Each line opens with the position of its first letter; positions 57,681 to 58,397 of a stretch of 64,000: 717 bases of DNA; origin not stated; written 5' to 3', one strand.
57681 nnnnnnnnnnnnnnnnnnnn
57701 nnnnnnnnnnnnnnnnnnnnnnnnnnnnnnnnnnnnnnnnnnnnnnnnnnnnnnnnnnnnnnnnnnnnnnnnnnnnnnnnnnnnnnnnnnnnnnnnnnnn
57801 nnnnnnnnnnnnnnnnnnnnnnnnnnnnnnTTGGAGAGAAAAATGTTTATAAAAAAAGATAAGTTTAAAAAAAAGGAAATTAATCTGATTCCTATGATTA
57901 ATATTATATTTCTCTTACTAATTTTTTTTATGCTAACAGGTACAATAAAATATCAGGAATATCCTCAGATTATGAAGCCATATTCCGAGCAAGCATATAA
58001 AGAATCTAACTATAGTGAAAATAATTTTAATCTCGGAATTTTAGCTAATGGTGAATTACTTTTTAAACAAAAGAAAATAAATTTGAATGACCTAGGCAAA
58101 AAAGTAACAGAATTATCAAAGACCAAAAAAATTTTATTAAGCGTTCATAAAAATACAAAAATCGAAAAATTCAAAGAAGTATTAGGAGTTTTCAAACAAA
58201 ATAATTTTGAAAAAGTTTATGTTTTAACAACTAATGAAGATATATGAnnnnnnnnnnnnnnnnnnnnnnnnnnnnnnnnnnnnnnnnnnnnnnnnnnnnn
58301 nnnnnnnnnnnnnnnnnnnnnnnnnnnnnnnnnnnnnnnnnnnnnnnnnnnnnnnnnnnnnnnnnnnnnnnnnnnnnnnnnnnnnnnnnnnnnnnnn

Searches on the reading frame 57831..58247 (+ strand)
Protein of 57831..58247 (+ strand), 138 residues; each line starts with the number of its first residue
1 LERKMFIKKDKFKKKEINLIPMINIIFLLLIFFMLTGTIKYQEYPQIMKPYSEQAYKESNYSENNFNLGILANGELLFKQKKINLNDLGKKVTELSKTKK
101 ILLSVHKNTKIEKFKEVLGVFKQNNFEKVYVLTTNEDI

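Call 3: search_protein_families(library=pfam, proteins=[window:57831-58247:+], max_evalue=0.1)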
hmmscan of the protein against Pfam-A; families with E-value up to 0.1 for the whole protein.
window:57831-58247:+ (138 aa): 1 family
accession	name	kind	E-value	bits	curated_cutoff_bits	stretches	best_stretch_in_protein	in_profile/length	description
PF02472.21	ExbD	-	7.6e-21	74.9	25.4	1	13-135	4-127/128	Biopolymer transport protein ExbD/TolR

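Call 4: search_protein_families(library=ncbifam, proteins=[window:57831-58247:+], max_evalue=0.1)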
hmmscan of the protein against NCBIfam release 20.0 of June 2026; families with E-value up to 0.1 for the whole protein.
window:57831-58247:+ (138 aa): 6 families
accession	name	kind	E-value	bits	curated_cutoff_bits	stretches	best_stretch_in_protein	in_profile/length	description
TIGR02804.1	ExbD_2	equivalog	6.3e-14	52.4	123.45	1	15-134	2-120/121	TonB system transport protein ExbD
TIGR02801.1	tolR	equivalog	1e-10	42.3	127.3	1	14-133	2-128/129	protein TolR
NF008429.0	PRK11267.1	equivalog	2.2e-05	24.5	216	1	10-131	11-132/141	TonB system transport protein ExbD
NF008248.0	PRK11024.1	equivalog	0.00032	20.8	162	1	10-43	9-42/142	colicin uptake protein TolR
TIGR02803.1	ExbD_1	equivalog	0.0015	18.6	152.95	1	15-131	2-118/122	TonB system transport protein ExbD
NF004412.0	PRK05759.1-3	equivalog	0.09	12.6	156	0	11-54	15-59/185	F0F1 ATP synthase subunit B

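Call 62: search_protein_representatives(protein=window:57831-58247:+)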
Query: 138 residues. Proteins with E-value up to 0.001 (for the whole library): 709; up to 1e-10: 21; up to 1e-30: 1. The best 150 are listed.
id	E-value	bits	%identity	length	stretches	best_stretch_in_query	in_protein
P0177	1.6e-53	196.2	73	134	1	5-136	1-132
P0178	6.5e-19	84.4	41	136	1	5-136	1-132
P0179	1.8e-18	83.0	43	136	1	7-133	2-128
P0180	5.9e-18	81.3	37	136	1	9-133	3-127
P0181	6.1e-18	81.3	40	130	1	10-133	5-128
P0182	3.9e-17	78.7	39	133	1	12-133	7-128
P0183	1.6e-16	76.6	40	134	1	8-134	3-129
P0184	2.9e-16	75.8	43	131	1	8-132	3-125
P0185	4.7e-16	75.2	37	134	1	10-135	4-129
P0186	1.4e-15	73.6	41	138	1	8-134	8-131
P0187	6.1e-15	71.6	39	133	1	8-134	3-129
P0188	7.0e-15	71.4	41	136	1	15-132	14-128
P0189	1.0e-14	70.9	37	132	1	8-133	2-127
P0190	1.0e-13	67.6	40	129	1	13-133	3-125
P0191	1.5e-13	67.1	40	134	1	11-133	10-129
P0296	1.1e-06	44.9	26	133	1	15-128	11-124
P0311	2.1e-06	44.0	31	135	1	14-134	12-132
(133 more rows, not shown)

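Call 66: search_dna_similar(query=window:57831-58247:+, collection=plasmids, mode=protein, max_rows=30, max_evalue=0.001)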
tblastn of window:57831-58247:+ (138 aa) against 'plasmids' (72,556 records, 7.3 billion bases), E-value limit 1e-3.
No match.

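Call 75: search_dna_similar(query=P0296, collection=plasmids, mode=protein, max_rows=15, max_evalue=0.000001)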
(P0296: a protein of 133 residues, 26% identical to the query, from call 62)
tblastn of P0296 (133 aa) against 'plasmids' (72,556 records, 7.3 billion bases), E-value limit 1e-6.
No match.

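Call 76: search_dna_similar(query=P0311, collection=plasmids, mode=protein, max_rows=15, max_evalue=0.000001)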
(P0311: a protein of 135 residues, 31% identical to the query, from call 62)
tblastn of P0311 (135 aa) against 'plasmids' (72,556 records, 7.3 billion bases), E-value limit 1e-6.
No match.

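Call 77: find_homologous_proteins(query=P0296, max_evalue=0.00001)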
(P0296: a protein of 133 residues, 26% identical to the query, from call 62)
Query P0296 (133 aa): 302 proteins with E <= 0.00001 among 536 candidates; the best 120 are listed.
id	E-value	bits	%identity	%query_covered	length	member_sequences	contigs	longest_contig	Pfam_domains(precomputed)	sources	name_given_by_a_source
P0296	1.7e-76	272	100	100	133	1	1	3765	PF02472.22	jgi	jgi:biopolymer transport protein ExbD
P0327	1.6e-60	221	83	100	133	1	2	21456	PF02472.22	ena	-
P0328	3.8e-57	210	79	100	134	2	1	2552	PF02472.22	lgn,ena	-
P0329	5.0e-53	196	74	100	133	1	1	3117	PF02472.22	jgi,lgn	jgi:biopolymer transport protein ExbD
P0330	7.9e-52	193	72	99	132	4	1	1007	PF02472.22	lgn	-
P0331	5.3e-51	190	71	100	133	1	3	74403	PF02472.22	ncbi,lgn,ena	-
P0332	1.4e-49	185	69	100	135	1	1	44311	PF02472.22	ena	-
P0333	5.3e-36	142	57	97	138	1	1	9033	PF02472.22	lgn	-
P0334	1.0e-30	124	49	99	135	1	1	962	PF02472.22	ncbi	-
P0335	2.6e-22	97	44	98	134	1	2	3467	PF02472.22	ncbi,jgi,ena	-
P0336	1.5e-21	95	43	98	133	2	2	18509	PF02472.22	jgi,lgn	-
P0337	4.6e-21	93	41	98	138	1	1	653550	PF02472.22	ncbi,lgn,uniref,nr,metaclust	ncbi:outer membrane transport energization protein ExbD [Limimonas halophila]|uniref:Outer membrane 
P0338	2.1e-20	91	43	98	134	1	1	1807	PF02472.22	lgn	-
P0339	5.4e-20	90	42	98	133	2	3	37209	PF02472.22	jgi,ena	-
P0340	2.3e-19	88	41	100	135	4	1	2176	PF02472.22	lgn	-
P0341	5.7e-18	83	41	89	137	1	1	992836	PF02472.22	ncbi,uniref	ncbi:biopolymer transporter ExbD [Salinisphaera sp. T31B1]|uniref:ExbD/TolR family protein n=1 Tax=S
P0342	8.0e-18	83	40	89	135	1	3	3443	PF02472.22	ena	-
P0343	8.2e-18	83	40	89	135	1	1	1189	PF02472.22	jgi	jgi:biopolymer transport protein ExbD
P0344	1.1e-17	82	40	89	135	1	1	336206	PF02472.22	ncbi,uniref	ncbi:biopolymer transport protein ExbD/TolR [Salinisphaera dokdonensis CL-ES53]|uniref:Biopolymer tr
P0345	3.4e-17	81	38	98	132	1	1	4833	PF02472.22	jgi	-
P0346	2.9e-14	71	40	86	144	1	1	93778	PF02472.22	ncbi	ncbi:MAG: hypothetical protein Kow00114_09150 [Kiloniellaceae bacterium]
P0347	3.0e-14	71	38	98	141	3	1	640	PF02472.22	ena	-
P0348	5.1e-14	71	36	89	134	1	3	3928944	PF02472.22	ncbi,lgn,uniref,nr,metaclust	ncbi:ExbD/TolR family protein [Sedimenticola thiotaurini]|uniref:Biopolymer transporter ExbD n=1 Tax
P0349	6.0e-14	70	35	99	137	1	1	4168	PF02472.22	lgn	-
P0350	1.3e-13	69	37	95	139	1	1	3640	PF02472.22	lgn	-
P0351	1.4e-13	69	36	99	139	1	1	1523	PF02472.22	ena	-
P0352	1.5e-13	69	38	98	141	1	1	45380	PF02472.22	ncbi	-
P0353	1.9e-13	69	44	65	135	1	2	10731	PF02472.22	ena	-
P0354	2.2e-13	69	35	97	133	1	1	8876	PF02472.22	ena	-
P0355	2.6e-13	68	38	95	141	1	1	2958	PF02472.22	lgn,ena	-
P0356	2.7e-13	68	36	98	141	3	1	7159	PF02472.22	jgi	jgi:biopolymer transport protein ExbD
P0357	3.1e-13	68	36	95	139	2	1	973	PF02472.22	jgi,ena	-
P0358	6.0e-13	67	37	98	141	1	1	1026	PF02472.22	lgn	-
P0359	1.3e-12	66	39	95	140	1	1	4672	PF02472.22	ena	-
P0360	1.4e-12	66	36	99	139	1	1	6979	PF02472.22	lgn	-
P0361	1.7e-12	66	34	98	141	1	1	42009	PF02472.22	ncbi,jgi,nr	ncbi:MAG: biopolymer transporter ExbD [Wenzhouxiangella sp.]|jgi:biopolymer transport protein ExbD|n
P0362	1.8e-12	66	40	95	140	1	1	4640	PF02472.22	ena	-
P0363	3.4e-12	65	39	88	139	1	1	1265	PF02472.22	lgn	-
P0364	4.2e-12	64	34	98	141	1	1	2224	PF02472.22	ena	-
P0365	4.6e-12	64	31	100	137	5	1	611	PF02472.22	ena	-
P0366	5.8e-12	64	36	96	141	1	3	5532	PF02472.22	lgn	-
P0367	6.6e-12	64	40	83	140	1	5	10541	PF02472.22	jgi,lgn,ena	jgi:biopolymer transport protein ExbD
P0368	7.1e-12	64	35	97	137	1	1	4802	PF02472.22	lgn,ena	-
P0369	7.2e-12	64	36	100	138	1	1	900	PF02472.22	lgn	-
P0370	9.1e-12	63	35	97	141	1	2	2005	PF02472.22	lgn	-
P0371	1.3e-11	63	38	87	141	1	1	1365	PF02472.22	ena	-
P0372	1.4e-11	63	36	94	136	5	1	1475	PF02472.22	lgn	-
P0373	1.7e-11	62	35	96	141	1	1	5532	PF02472.22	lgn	-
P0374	1.8e-11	62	34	99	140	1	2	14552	PF02472.22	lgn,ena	-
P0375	2.0e-11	62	33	95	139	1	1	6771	PF02472.22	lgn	-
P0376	2.5e-11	62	35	95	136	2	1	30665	PF02472.22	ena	-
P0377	2.8e-11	62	34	92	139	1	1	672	PF02472.22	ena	-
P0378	2.9e-11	62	36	95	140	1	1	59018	PF02472.22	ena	-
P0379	3.1e-11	62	36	95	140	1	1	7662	PF02472.22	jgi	-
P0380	3.3e-11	62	39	83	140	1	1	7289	PF02472.22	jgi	jgi:biopolymer transport protein ExbD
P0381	3.4e-11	61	33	98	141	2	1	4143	PF02472.22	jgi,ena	-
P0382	3.6e-11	61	34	97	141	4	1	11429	PF02472.22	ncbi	-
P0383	4.2e-11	61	33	97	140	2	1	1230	PF02472.22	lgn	-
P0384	4.9e-11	61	35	99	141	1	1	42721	PF02472.22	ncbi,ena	-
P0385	5.0e-11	61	36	90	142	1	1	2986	PF02472.22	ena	-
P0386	5.3e-11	61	36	97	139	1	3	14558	PF02472.22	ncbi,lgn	-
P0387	5.6e-11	61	34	94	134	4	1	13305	PF02472.22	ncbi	-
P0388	6.7e-11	61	36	90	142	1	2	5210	PF02472.22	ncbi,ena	-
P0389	7.5e-11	60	34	97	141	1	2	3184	PF02472.22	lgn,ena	-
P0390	8.5e-11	60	32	99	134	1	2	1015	PF02472.22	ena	-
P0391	9.6e-11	60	36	96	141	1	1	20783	PF02472.22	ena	-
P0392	1.1e-10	60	33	95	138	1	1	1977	PF02472.22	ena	-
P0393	1.2e-10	60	35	96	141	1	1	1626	PF02472.22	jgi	jgi:biopolymer transport protein ExbD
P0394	1.2e-10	60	34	90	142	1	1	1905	PF02472.22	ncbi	-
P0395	1.3e-10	60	32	99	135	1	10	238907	PF02472.22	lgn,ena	-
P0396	1.4e-10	60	34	97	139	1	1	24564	PF02472.22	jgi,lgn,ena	-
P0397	1.5e-10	59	35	97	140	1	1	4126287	PF02472.22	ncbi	-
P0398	1.5e-10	59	34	97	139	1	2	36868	PF02472.22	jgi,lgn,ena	-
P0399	1.6e-10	59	37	89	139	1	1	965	PF02472.22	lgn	-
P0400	1.7e-10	59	35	90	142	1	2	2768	PF02472.22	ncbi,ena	-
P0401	1.8e-10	59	34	96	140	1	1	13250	PF02472.22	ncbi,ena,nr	ncbi:MAG: biopolymer transporter ExbD [Gammaproteobacteria bacterium]|nr:biopolymer transporter ExbD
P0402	2.0e-10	59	38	96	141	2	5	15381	PF02472.22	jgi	jgi:biopolymer transport protein ExbD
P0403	2.5e-10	59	37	89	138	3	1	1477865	PF02472.22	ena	-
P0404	2.7e-10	59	34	97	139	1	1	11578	PF02472.22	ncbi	-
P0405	2.7e-10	59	36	97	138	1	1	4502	PF02472.22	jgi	jgi:biopolymer transport protein ExbD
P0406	2.8e-10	59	36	90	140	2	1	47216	PF02472.22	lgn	-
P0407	3.1e-10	58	37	89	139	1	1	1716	PF02472.22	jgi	-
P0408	3.2e-10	58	34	94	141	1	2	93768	PF02472.22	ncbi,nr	ncbi:MAG: biopolymer transporter ExbD [Gammaproteobacteria bacterium]|nr:biopolymer transporter ExbD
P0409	3.3e-10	58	33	95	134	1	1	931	PF02472.22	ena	-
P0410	3.5e-10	58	37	89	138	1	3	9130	PF02472.22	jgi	jgi:biopolymer transport protein ExbD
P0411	3.6e-10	58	34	93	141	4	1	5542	PF02472.22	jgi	-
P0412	3.6e-10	58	35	95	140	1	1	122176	PF02472.22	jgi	-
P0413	4.6e-10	58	31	99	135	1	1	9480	PF02472.22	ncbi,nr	ncbi:MAG: biopolymer transporter ExbD [Spirochaetes bacterium]|nr:biopolymer transporter ExbD [Spiro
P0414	4.6e-10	58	34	97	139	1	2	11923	PF02472.22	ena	-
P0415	4.6e-10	58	33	97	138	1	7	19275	PF02472.22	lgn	-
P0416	4.7e-10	58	33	93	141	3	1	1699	PF02472.22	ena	-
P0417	4.9e-10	58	35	95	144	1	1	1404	PF02472.22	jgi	-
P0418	5.5e-10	58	35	95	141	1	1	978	PF02472.22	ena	-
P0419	5.9e-10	57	35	93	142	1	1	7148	PF02472.22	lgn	-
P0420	6.3e-10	57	34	95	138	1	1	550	PF02472.22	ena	-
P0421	7.3e-10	57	35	95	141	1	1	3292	PF02472.22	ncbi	-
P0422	7.7e-10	57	35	93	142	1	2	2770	PF02472.22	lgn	-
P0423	8.1e-10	57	39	89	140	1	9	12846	PF02472.22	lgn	-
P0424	8.8e-10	57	34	95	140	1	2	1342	PF02472.22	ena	-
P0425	9.3e-10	57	35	90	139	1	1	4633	PF02472.22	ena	-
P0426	9.6e-10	57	35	95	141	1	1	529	PF02472.22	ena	-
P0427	9.8e-10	57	34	94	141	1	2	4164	PF02472.22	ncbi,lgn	ncbi:MAG: ExbD/TolR family protein [Nitrospinaceae bacterium]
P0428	1.0e-9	57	39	89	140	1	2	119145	PF02472.22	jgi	-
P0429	1.0e-9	57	35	97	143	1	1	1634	PF02472.22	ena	-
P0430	1.1e-9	57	35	95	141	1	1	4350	PF02472.22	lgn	-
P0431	1.1e-9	57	35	90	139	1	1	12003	PF02472.22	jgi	-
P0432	1.1e-9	57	36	89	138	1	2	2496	PF02472.22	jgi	-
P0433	1.1e-9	57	35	94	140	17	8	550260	PF02472.22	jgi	jgi:biopolymer transport protein ExbD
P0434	1.2e-9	57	35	93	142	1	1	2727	PF02472.22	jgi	jgi:biopolymer transport protein ExbD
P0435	1.3e-9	56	36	98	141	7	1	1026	PF02472.22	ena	-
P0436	1.3e-9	56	33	97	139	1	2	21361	PF02472.22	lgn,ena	-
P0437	1.4e-9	56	34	95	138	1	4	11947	PF02472.22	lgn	-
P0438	1.7e-9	56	36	89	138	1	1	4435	PF02472.22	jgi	-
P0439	1.8e-9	56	33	97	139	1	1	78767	PF02472.22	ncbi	-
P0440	1.8e-9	56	33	95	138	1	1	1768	PF02472.22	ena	-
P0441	1.8e-9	56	31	99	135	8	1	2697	PF02472.22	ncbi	-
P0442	1.8e-9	56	34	97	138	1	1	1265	PF02472.22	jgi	jgi:biopolymer transport protein ExbD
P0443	1.9e-9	56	34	89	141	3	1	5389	PF02472.22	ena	-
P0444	1.9e-9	56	34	90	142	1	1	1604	PF02472.22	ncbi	-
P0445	2.0e-9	56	34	87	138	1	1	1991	PF02472.22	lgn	-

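Call 79: find_encoding_contigs(protein=P0337, flank=8000, max_places=1)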
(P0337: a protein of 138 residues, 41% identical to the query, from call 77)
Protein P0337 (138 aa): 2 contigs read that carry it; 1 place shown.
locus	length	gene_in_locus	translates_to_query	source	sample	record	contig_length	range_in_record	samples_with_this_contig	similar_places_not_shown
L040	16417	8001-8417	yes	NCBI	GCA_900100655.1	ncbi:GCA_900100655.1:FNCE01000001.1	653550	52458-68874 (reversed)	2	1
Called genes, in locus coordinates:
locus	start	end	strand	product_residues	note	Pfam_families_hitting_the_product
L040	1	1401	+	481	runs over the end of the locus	PF00875:DNA_photolyase, PF03441:FAD_binding_7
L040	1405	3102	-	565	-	PF02203:TarH, PF06103:DUF948 (faint), PF12729:4HB_MCP_1, PF00672:HAMP, PF00015:MCPsignal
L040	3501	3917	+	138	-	-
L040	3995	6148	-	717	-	PF07715:Plug, PF00593:TonB_dep_Rec_b-barrel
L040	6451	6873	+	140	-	-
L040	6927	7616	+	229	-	PF01618:MotA_ExbB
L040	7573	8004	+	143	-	PF02472:ExbD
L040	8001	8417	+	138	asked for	PF02472:ExbD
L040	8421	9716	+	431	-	-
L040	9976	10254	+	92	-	-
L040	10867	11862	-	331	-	PF00126:HTH_1, PF03466:LysR_substrate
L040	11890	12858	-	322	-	PF00890:FAD_binding_2 (faint), PF01134:GIDA (faint), PF01266:DAO (faint), PF07992:Pyr_redox_2, PF12831:FAD_oxidored (weak), PF13738:Pyr_redox_3, PF00070:Pyr_redox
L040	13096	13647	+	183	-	PF03551:PadR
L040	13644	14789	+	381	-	PF25919:BSH_CusB (faint), PF25973:BSH_CzcB (faint), PF25917:BSH_RND, PF25954:Beta-barrel_RND_2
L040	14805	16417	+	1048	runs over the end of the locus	PF00873:ACR_tran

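Call 80: find_encoding_contigs(protein=P0348, flank=8000, max_places=1)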
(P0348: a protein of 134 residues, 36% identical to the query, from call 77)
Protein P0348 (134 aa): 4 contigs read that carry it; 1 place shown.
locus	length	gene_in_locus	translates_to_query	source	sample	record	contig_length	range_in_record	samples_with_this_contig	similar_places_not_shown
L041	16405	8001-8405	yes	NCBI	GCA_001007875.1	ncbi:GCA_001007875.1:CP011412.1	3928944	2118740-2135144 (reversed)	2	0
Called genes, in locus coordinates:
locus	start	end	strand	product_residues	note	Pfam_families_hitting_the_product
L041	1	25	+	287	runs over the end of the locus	PF01171:ATP_bind_3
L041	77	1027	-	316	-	PF00165:HTH_AraC, PF12833:HTH_18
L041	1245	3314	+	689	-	PF07715:Plug, PF00593:TonB_dep_Rec_b-barrel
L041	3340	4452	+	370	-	PF01497:Peripla_BP_2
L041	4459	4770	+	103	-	PF09981:DUF2218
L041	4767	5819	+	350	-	PF01032:FecCD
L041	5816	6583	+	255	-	PF00005:ABC_tran, PF02463:SMC_N (weak), PF13304:AAA_21 (faint)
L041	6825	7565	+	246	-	PF01618:MotA_ExbB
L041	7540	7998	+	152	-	PF02472:ExbD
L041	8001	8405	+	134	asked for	PF02472:ExbD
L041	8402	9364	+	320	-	-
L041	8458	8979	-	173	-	-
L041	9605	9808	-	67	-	PF09834:DUF2061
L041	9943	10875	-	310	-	PF00126:HTH_1, PF03466:LysR_substrate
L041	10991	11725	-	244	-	PF20260:PUA_4, PF04452:Methyltrans_RNA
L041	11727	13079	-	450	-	PF00202:Aminotran_3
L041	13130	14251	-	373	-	-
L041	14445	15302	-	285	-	PF02219:MTHFR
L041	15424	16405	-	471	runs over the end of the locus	PF05221:AdoHcyase, PF00670:AdoHcyase_NAD, PF02826:2-Hacid_dh_C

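Call 81: find_encoding_contigs(protein=P0331, flank=8000, max_places=1)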
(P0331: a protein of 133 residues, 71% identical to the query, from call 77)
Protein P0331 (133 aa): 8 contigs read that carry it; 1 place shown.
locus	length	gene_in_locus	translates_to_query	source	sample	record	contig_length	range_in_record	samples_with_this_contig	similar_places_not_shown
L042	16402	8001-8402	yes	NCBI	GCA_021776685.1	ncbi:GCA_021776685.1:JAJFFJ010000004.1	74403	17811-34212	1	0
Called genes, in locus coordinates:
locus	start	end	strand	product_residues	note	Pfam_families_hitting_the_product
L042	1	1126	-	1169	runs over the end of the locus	PF02775:TPP_enzyme_C (faint), PF01558:POR, PF20169:DUF6537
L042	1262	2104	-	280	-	PF05721:PhyH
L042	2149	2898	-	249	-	PF00583:Acetyltransf_1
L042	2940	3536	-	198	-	PF00440:TetR_N, PF16925:TetR_C_13, PF21993:TetR_C_13_2 (weak)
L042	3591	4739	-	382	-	PF01494:FAD_binding_3, PF13450:NAD_binding_8 (weak)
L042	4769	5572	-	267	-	PF00561:Abhydrolase_1, PF12146:Hydrolase_4, PF12697:Abhydrolase_6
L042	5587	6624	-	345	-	PF26233:NicX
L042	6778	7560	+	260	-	PF01618:MotA_ExbB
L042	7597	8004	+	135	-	PF02472:ExbD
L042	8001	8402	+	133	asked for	PF02472:ExbD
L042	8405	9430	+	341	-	-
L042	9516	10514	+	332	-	PF13409:GST_N_2, PF13410:GST_C_2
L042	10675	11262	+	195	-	-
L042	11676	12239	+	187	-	-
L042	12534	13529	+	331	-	PF13409:GST_N_2, PF00043:GST_C, PF13410:GST_C_2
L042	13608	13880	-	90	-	-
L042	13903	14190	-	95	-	-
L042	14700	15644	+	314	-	PF13793:Pribosyltran_N, PF00156:Pribosyltran, PF14572:Pribosyl_synth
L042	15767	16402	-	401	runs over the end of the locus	PF00557:Peptidase_M24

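Call 94: search_protein_families(library=pfam, proteins=[L040:8421-9716:+, L041:8402-9364:+, L042:8405-9430:+, L040:3995-6148:-, L041:1245-3314:+], max_evalue=0.01)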
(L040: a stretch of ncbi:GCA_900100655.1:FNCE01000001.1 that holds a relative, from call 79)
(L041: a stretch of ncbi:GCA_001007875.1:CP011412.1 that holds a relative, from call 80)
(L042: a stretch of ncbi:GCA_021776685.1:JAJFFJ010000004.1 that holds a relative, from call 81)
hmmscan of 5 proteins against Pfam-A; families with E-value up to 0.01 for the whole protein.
L040:8421-9716:+ (431 aa): 2 families
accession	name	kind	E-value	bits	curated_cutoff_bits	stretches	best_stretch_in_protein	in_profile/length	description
PF03544.19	TonB_C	-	2.2e-18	66.9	24.6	1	352-429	2-78/79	Gram-negative bacterial TonB protein C-terminal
PF13103.11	TonB_2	-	6.9e-11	42.6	22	1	339-419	2-78/85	TonB C terminal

L041:8402-9364:+ (320 aa): 3 families
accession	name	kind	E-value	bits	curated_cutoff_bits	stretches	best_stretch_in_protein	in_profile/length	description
PF03544.19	TonB_C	-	3.2e-16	60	24.6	1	241-319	2-79/79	Gram-negative bacterial TonB protein C-terminal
PF13103.11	TonB_2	-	6.6e-10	39.4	22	1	251-308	22-78/85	TonB C terminal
PF05887.16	Trypan_PARP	-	1.4e-08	35.3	100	2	63-130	44-111/134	Procyclic acidic repetitive protein (PARP)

L042:8405-9430:+ (341 aa): 2 families
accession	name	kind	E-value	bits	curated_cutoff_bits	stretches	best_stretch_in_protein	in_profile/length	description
PF03544.19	TonB_C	-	4.1e-15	56.4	24.6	1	260-333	2-74/79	Gram-negative bacterial TonB protein C-terminal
PF13103.11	TonB_2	-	9.6e-10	38.9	22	1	248-332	3-85/85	TonB C terminal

L040:3995-6148:- (717 aa): 2 families
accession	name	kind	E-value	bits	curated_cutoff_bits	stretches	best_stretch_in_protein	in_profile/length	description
PF00593.30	TonB_dep_Rec_b-barrel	-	5.9e-34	119.1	27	1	256-676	42-436/436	TonB dependent receptor-like, beta-barrel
PF07715.20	Plug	-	4.8e-09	37.1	23.9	1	65-155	18-106/107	TonB-dependent Receptor Plug Domain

L041:1245-3314:+ (689 aa): 2 families
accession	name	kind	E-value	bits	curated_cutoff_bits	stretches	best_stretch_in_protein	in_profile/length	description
PF00593.30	TonB_dep_Rec_b-barrel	-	7.6e-40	138.5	27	1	239-651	16-436/436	TonB dependent receptor-like, beta-barrel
PF07715.20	Plug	-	8e-16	58.9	23.9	1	54-149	11-107/107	TonB-dependent Receptor Plug Domain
